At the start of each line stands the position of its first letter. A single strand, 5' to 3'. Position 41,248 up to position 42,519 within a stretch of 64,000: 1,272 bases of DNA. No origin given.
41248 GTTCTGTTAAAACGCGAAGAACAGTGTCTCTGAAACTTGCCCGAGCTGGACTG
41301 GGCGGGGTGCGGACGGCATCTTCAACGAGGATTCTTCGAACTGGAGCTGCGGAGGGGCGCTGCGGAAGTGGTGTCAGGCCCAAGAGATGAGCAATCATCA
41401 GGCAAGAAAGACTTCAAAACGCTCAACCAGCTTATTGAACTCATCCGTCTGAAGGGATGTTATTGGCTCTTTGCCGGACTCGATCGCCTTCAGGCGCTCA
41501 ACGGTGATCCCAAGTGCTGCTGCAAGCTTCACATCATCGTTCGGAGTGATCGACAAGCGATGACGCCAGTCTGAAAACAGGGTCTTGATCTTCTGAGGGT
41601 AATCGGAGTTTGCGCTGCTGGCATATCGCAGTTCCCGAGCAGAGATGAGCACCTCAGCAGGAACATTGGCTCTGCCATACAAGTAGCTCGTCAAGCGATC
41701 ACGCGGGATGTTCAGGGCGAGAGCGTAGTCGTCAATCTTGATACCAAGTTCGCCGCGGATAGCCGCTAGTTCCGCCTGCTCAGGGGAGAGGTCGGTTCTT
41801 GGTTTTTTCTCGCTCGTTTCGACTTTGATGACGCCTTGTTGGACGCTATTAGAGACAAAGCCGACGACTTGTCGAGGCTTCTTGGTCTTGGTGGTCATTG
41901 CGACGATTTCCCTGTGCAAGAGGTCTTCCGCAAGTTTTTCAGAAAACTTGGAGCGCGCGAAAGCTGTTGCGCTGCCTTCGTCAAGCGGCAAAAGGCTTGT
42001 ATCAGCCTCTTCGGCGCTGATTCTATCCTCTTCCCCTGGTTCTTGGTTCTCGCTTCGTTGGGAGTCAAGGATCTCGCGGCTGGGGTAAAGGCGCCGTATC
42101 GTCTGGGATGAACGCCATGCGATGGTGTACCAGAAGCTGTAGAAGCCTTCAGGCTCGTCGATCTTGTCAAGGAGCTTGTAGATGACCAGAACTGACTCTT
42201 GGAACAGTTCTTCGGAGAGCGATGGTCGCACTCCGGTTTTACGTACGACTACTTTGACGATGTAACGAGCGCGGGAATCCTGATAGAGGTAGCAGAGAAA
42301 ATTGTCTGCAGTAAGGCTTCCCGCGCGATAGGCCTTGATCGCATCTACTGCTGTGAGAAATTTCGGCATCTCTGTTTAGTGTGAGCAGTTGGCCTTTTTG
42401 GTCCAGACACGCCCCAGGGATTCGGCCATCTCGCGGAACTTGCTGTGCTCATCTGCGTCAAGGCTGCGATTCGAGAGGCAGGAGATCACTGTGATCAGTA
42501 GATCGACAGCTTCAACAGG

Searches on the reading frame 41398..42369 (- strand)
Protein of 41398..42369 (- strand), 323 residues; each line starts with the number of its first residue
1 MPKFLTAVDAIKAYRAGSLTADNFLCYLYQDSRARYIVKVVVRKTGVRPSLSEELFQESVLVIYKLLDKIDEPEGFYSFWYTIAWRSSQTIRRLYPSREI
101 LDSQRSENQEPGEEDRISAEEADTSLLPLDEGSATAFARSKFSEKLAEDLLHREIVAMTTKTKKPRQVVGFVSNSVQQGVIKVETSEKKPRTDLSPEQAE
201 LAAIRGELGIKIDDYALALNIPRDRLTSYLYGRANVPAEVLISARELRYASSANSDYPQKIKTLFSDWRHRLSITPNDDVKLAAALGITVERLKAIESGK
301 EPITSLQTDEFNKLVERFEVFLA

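Call 10: search_protein_families(library=pfam, proteins=[window:41398-42369:-], max_evalue=0.01)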
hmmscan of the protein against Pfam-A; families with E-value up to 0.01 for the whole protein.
window:41398-42369:- (323 aa): 4 families
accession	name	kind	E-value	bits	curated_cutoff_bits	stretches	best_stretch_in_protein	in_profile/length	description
PF01381.28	HTH_3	-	3.2e-06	27.5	23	0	201-242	1-42/55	Helix-turn-helix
PF12844.13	HTH_19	-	6.7e-05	23.2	30.2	0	282-320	18-53/64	Helix-turn-helix domain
PF13560.12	HTH_31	-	0.0022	18.7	27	0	199-241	4-47/64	Helix-turn-helix domain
PF04542.20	Sigma70_r2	-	0.0047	17.1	24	0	41-88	12-61/71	Sigma-70 region 2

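Call 11: search_protein_families(library=ncbifam, proteins=[window:41398-42369:-], max_evalue=0.01)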
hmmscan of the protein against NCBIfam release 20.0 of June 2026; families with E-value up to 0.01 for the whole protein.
window:41398-42369:- (323 aa): 3 families
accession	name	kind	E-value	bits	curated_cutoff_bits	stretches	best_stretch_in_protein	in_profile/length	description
NF009171.0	PRK12518.1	equivalog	0.001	18.9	208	1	51-109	52-110/191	RNA polymerase sigma factor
TIGR02607.1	antidote_HigA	equivalog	0.0028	17.5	47.7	0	207-240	18-51/81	HigA family addiction module antitoxin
TIGR02937.1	sigma70-ECF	superfamily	0.0039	16.8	42.9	1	41-120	17-105/165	sigma-70 family RNA polymerase sigma factor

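Call 13: find_homologous_proteins(query=window:41398-42369:-, max_evalue=0.00001)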
Query window:41398-42369:- (323 aa): 4 proteins with E <= 0.00001 among 4741 candidates.
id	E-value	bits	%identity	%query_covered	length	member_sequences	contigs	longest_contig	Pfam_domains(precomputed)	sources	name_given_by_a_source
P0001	2.1e-201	685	98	100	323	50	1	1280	PF01381.29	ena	-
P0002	4.7e-148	510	73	100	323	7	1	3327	-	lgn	-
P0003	2.1e-128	446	65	100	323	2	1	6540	-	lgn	-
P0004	4.6e-108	379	58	98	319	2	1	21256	PF01381.29,PF13560.13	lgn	-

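Call 14: find_encoding_contigs(protein=P0004, flank=10000, max_places=4)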
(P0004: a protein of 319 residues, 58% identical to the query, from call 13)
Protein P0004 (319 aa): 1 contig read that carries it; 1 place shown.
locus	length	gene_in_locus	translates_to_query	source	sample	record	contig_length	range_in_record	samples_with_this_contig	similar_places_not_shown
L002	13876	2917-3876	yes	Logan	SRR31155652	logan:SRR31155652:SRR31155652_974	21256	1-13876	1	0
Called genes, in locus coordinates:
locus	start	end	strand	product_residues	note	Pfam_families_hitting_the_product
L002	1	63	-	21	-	?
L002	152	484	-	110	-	PF13619:KTSC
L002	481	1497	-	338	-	-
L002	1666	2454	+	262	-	PF03472:Autoind_bind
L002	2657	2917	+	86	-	-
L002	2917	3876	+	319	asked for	PF13560:HTH_31 (faint), PF01381:HTH_3 (faint)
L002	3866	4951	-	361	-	PF00589:Phage_integrase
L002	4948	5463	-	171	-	-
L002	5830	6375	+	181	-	-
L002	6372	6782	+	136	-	-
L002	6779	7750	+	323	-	PF11740:KfrA_N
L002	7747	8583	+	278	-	-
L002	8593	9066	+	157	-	PF04519:Bactofilin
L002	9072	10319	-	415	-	-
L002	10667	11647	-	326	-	PF02195:ParB_N (weak)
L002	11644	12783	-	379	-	PF10609:ParA, PF01656:CbiA, PF02374:ArsA_ATPase (faint), PF06564:CBP_BcsQ (faint), PF09140:MipZ (faint), PF13614:AAA_31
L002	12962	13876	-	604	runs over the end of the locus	PF01751:Toprim (weak), PF01131:Topoisom_bac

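Call 15: find_encoding_contigs(protein=P0003, flank=10000, max_places=4)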
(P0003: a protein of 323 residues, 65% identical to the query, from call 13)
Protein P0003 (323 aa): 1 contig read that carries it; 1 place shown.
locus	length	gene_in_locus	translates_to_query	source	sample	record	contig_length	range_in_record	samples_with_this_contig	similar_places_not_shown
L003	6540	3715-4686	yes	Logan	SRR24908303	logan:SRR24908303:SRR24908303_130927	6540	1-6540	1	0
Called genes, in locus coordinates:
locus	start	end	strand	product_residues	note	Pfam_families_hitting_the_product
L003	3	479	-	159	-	?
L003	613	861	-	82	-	PF24751:DUF7696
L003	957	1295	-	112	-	PF13619:KTSC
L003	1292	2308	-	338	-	PF13362:Toprim_3 (weak), PF13155:Toprim_2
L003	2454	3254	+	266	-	PF03472:Autoind_bind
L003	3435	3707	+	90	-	-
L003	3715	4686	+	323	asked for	-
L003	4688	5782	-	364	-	PF00589:Phage_integrase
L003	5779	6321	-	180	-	-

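Call 16: find_encoding_contigs(protein=P0002, flank=10000, max_places=4)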
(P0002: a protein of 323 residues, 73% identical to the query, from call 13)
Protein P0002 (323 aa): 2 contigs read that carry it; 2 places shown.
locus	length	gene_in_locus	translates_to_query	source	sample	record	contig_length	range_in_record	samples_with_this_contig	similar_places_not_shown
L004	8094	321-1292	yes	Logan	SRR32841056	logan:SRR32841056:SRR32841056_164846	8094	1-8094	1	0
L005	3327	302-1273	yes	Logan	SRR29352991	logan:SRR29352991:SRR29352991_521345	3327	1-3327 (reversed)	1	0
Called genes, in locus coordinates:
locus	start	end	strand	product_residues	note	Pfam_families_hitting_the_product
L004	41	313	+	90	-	-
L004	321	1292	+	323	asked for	-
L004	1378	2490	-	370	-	PF00589:Phage_integrase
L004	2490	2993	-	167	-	-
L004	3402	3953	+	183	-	-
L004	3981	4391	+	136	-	-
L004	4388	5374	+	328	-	PF11740:KfrA_N, PF28256:CCDC171 (faint), PF28422:CCDC89 (faint)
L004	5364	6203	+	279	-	-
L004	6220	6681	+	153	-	PF04519:Bactofilin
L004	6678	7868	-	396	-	-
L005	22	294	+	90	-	-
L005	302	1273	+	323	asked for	-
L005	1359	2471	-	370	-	PF00589:Phage_integrase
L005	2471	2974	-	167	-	-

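Call 20: search_dna_similar(query=window:41398-42369:-, collection=plasmids, mode=protein, max_rows=30, max_evalue=0.001)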
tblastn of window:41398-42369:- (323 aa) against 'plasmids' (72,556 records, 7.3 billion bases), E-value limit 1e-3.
Records with a match: 36; places in all: 36; records where one place covers at least 80% of the query: 25.
Best place of each record, by identity: 90-95% 1; <60% 35.
By first word of the organism name: Pseudomonas 17; Cupriavidus 9; Burkholderia 5; Stenotrophomonas 2; Aromatoleum 1; Caballeronia 1; Methylibium 1.
By predicted mobility (MOB-suite, as given by PLSDB): conjugative 28; non-mobilizable 7; mobilizable 1.
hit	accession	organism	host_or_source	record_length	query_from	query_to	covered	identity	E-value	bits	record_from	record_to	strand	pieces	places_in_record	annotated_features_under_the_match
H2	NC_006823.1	Aromatoleum aromaticum EbN1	-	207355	1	319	99%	94.7%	0e+0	606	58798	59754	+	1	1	sigma-70 family RNA polymerase sigma factor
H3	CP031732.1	Stenotrophomonas rhizophila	Nusuttodinium aeruginosum,whole organism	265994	23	289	83%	27.8%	3e-10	69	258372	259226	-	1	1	hypothetical protein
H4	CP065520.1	Stenotrophomonas rhizophila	Kandelia candel (mangrove),cell culture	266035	23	289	83%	27.8%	3e-10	69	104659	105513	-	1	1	record has no annotation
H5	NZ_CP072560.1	Pseudomonas sp. BYT-1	activated sludge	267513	23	289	83%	27.8%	3e-10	69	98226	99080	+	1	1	hypothetical protein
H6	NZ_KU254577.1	Pseudomonas aeruginosa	-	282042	23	289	83%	27.8%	3e-10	69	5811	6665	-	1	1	hypothetical protein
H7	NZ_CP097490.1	Pseudomonas sp. BYT-5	wastewater treatment tank,soil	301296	23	289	83%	27.8%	3e-10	69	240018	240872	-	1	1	hypothetical protein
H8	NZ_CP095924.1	Pseudomonas aeruginosa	water sink surface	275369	23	289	83%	27.8%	5e-10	68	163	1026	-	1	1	hypothetical protein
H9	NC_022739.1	Pseudomonas sp. VLB120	-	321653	23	289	83%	27.8%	6e-10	68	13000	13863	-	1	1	hypothetical protein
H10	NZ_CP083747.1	Pseudomonas sp. p1(2021b)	biogas slurry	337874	23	289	83%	27.8%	6e-10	68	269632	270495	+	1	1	hypothetical protein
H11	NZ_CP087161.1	Pseudomonas sp. CIP-10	-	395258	23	289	83%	27.8%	6e-10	68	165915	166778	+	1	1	hypothetical protein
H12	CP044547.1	Pseudomonas sp. CFA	mixed culture,soil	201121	28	289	81%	27.3%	3e-10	69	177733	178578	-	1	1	hypothetical protein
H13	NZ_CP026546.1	Cupriavidus metallidurans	single cell,soil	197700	22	289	83%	26.1%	2e-9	66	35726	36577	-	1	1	hypothetical protein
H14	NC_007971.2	Cupriavidus metallidurans CH34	-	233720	22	289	83%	26.1%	2e-9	66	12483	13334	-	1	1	hypothetical protein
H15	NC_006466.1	Cupriavidus metallidurans CH34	-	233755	22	289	83%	26.1%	2e-9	66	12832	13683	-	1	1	hypothetical protein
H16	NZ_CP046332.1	Cupriavidus metallidurans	sedimentation pond in a zinc factory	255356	22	289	83%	26.1%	2e-9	66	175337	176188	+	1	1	hypothetical protein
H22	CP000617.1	Burkholderia vietnamiensis G4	-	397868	22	289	83%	25.7%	8e-11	71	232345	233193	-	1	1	conserved hypothetical protein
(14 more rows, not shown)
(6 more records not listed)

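Call 22: get_annotated_region(hit=H14, flank=20000)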
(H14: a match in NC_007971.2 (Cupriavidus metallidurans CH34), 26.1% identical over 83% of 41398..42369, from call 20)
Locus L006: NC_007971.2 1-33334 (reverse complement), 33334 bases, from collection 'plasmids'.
description: Cupriavidus metallidurans CH34 plasmid pMOL30, complete sequence
organism: Cupriavidus metallidurans CH34 (NCBI taxid 266264)
taxonomy: Bacteria; Pseudomonadota; Betaproteobacteria; Burkholderiales; Burkholderiaceae; Cupriavidus; Cupriavidus metallidurans; Cupriavidus metallidurans CH34
host: -; source: -; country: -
typing (MOB-suite, as given by PLSDB): conjugative; replicon rep_cluster_332; relaxase MOBP,MOBP; mating-pair formation MPF_F
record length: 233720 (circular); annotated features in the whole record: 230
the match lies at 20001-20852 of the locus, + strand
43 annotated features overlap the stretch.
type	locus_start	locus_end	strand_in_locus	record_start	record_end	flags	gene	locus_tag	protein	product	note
CDS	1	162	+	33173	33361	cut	-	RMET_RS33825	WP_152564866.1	hypothetical protein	-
CDS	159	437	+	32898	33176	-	-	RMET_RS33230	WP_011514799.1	hypothetical protein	-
CDS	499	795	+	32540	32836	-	-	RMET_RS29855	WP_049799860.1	hypothetical protein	-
CDS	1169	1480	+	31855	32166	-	-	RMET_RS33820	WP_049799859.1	hypothetical protein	-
CDS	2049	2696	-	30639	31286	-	-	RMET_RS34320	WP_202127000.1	hypothetical protein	-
CDS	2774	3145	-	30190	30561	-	-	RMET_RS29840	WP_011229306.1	type II toxin-antitoxin system VapC family toxin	-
CDS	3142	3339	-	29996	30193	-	-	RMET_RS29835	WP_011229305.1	type II toxin-antitoxin system VapB family antitoxin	-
CDS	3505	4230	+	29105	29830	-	-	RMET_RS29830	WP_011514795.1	type IV toxin-antitoxin system AbiEi family antitoxin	-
CDS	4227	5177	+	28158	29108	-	-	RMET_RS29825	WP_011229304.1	nucleotidyl transferase AbiEii/AbiGii toxin family protein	-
CDS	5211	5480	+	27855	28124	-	-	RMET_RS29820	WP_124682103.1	hypothetical protein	-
CDS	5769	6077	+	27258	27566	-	-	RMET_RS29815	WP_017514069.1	hypothetical protein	-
CDS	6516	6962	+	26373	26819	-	-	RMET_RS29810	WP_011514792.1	hypothetical protein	-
CDS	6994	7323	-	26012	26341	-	-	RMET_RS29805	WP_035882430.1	hypothetical protein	-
CDS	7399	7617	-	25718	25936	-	-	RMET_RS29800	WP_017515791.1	hypothetical protein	-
CDS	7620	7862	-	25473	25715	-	-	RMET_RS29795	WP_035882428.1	hypothetical protein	-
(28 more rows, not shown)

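Call 24: find_related_loci(query=A1, collection=genome_contigs, flank=10000)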
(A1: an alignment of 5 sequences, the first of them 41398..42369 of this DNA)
Query A1 (323 aa) in genome_contigs; peptide patterns used: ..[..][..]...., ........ (x = any residue, [..] = any of these).
151 stretches matched a pattern; 1 encode a relative of the query (tblastn E <= 1e-3); 1 distinct loci.
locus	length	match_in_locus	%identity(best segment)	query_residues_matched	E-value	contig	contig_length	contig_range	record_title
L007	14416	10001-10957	95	1-319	0e+0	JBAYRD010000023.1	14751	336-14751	MAG: Halothiobacillaceae bacterium isolate SO_2016_LW2_33 scaffold08093_LW138R_2016, whole genome shotgun sequence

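Call 25: find_related_loci(query=A1, collection=metagenome_contigs, flank=10000)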
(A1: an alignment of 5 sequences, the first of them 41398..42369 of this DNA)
Query A1 (323 aa) in metagenome_contigs; peptide patterns used: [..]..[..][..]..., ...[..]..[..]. (x = any residue, [..] = any of these).
380 stretches matched a pattern; 4 encode a relative of the query (tblastn E <= 1e-3); 4 distinct loci.
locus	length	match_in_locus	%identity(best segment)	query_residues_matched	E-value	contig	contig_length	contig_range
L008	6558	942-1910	99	1-323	0e+0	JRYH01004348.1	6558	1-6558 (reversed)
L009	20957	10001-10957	95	1-319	0e+0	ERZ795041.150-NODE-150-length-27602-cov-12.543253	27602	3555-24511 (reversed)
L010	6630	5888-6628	99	1-247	7e-164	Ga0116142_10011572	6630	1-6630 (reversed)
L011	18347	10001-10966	73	1-322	6e-156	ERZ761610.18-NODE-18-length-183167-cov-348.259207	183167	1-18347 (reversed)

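Call 40: search_protein_representatives(protein=window:41398-42369:-)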
Query: 323 residues. Proteins with E-value up to 0.001 (for the whole library): 87; up to 1e-10: 15; up to 1e-30: 3. The best 87 are listed.
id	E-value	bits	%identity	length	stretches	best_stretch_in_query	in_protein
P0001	6.7e-202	685.2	98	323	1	1-323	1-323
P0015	5.3e-44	166.9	100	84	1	241-323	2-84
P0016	1.8e-35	138.9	47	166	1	159-322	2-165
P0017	1.4e-27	113.0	34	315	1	8-304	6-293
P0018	3.2e-24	102.0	26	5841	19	14-69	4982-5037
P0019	9.5e-23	97.2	33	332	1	7-322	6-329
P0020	9.9e-15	70.8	34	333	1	21-280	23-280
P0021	1.3e-13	67.1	32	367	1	28-249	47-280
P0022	4.4e-13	65.4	33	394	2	186-294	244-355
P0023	7.0e-13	64.8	36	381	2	191-306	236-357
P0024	1.0e-12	64.2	33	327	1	10-304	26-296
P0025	6.1e-12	61.7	34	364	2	188-295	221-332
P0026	1.0e-11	60.9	29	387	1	21-293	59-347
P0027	1.2e-11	60.7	30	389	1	26-292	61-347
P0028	2.1e-11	59.9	31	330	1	25-281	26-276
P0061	3.4e-06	42.8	24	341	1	50-295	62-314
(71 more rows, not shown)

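Call 43: search_solved_structures(query=A2, max_evalue=1, show_alignments=2)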
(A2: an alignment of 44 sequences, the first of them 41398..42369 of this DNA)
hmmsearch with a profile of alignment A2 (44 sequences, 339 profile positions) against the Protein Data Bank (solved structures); distinct sequences matched with E-value up to 1: 30.
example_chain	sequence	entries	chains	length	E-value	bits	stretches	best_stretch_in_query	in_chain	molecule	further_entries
2mez_A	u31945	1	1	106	0.0063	19.3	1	274-326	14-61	Multiprotein Bridging Factor (MBP-like)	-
5cwb_A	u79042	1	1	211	0.026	17.3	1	32-109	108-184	Designed helical repeat protein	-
3op9_A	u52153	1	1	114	0.03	17.1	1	289-323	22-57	Pli0006 protein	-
1utx_A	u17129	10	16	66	0.05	16.4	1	286-318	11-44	CYLR2 | cytolysin regulator 2 | PUTATIVE TRANSCRIPTION REGULATOR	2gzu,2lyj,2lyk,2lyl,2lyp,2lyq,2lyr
2xiu_A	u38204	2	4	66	0.052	16.3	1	286-318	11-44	CYLR2 | CYLR2 SYNONYM CYTOLYSIN REPRESSOR 2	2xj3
6in7_B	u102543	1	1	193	0.064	16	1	39-156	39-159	RNA polymerase sigma-H factor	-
3bs3_A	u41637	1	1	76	0.065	16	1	286-325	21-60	Putative DNA-binding protein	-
8z6g_B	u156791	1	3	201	0.066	16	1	39-156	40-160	RNA polymerase sigma factor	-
2csb_A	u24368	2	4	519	0.074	15.8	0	52-156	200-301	Topoisomerase V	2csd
7lwr_A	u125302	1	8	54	0.083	15.7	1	291-312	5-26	Terminase, small subunit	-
7t8i_A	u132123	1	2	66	0.099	15.4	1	202-232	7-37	Phage element (ICEBs1)transcriptional regulator (Xre family)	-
8tac_A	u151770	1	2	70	0.13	15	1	202-306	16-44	DBP48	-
4gfj_A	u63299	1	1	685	0.15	14.8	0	52-155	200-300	Topoisomerase V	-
2r1j_L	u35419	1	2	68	0.15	14.8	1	271-324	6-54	Repressor protein C2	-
3jxb_C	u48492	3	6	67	0.18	14.5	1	271-324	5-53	Repressor protein C2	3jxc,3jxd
1or7_A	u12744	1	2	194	0.41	13.4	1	47-101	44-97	RNA polymerase sigma-E factor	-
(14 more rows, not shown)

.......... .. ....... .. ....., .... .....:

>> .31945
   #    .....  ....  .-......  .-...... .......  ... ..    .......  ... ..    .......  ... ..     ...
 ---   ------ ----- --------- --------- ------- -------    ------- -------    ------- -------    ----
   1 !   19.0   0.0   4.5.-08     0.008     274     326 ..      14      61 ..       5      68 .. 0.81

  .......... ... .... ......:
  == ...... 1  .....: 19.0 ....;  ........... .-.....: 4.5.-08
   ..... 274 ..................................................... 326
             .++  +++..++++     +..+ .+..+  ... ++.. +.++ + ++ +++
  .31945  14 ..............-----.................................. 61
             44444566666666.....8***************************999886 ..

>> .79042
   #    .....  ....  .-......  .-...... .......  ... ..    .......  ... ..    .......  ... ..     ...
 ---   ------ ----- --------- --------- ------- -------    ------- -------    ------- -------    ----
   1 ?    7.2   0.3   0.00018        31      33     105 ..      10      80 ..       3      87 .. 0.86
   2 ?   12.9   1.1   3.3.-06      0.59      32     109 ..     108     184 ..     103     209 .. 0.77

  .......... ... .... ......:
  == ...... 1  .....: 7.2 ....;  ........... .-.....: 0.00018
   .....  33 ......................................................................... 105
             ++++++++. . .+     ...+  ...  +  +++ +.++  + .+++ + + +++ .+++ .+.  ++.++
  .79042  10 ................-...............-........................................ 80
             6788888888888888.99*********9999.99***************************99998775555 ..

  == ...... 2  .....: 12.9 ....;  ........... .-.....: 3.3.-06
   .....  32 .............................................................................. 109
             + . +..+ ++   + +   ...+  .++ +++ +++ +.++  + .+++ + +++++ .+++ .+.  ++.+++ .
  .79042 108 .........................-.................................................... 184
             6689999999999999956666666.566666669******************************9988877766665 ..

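Call 44: search_protein_families(library=pfam, alignment_id=A2, max_evalue=0.01)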
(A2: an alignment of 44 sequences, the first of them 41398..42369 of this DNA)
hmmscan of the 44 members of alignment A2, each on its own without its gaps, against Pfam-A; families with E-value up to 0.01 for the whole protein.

A. member 1, window:41398-42369:- (323 aa): 4 families
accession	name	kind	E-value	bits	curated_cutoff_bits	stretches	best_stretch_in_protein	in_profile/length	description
PF01381.28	HTH_3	-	3.2e-06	27.5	23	0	201-242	1-42/55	Helix-turn-helix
PF12844.13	HTH_19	-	6.7e-05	23.2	30.2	0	282-320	18-53/64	Helix-turn-helix domain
PF13560.12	HTH_31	-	0.0022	18.7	27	0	199-241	4-47/64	Helix-turn-helix domain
PF04542.20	Sigma70_r2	-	0.0047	17.1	24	0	41-88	12-61/71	Sigma-70 region 2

B. families by the number of members that match (of 44 scanned): 17 families
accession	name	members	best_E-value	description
PF01381.28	HTH_3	34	2e-13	Helix-turn-helix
PF13560.12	HTH_31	18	5.3e-09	Helix-turn-helix domain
PF13384.12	HTH_23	10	5.6e-06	Homeodomain-like domain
PF12844.13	HTH_19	10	6.7e-05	Helix-turn-helix domain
PF13443.12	HTH_26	5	0.00056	Cro/C1-type HTH DNA-binding domain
PF12728.13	HTH_17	4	2e-05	Helix-turn-helix domain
PF15943.11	YdaS_toxin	3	4.2e-06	Bacterial toxin YdaS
PF04542.20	Sigma70_r2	3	3.7e-05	Sigma-70 region 2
PF20432.4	Xre-like-HTH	2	4.4e-06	Antitoxin Xre-like helix-turn-helix domain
PF13022.12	HTH_Tnp_1_2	2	0.0059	Helix-turn-helix of insertion element transposase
PF08281.18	Sigma70_r4_2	1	1.2e-05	Sigma-70, region 4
PF13339.11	AATF-Che1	1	0.00041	Apoptosis antagonizing transcription factor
PF07638.17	Sigma70_ECF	1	0.0026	ECF sigma factor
PF05269.17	Phage_CII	1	0.0075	Bacteriophage CII protein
PF15731.11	MqsA_antitoxin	1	0.0076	Antitoxin component of bacterial toxin-antitoxin system, MqsA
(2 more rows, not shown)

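Call 50: predict_structure(alignment_id=A1)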
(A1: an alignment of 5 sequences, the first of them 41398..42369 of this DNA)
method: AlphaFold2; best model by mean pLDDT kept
length: 323 residues; sequences in the alignment: 5
mean_pLDDT: 66.9   pTM: 0.37
mean pLDDT of the five models: 66.9, 56.5, 56.1, 56.0, 54.4
residues with pLDDT >= 90: 6; 70-90: 196; 50-70: 25; < 50: 96
segments of 3 or more residues with pLDDT < 50: 98-191
pLDDT, mean of each block of 10 residues (from residue 1): 69 87 86 84 77 82 78 74 80 59 44 38 32 34 37 35 28 26 34 79 85 79 82 84 87 76 87 84 73 83 79 76 65
secondary structure, 60 per line:
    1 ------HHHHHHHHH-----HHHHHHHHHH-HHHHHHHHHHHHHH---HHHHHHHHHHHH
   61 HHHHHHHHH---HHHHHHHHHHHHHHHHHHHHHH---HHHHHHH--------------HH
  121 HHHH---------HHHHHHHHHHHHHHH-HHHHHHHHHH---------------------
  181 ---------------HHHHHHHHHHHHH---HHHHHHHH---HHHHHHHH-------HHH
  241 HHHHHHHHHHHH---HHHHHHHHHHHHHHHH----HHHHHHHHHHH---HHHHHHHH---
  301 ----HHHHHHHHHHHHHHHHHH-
elements in order: H7-15 H21-30 H32-45 H49-69 H73-94 H98-104 H119-124 H134-148 H150-159 H196-208 H212-219 H223-230 H238-252 H256-271 H276-286 H290-297 H305-322
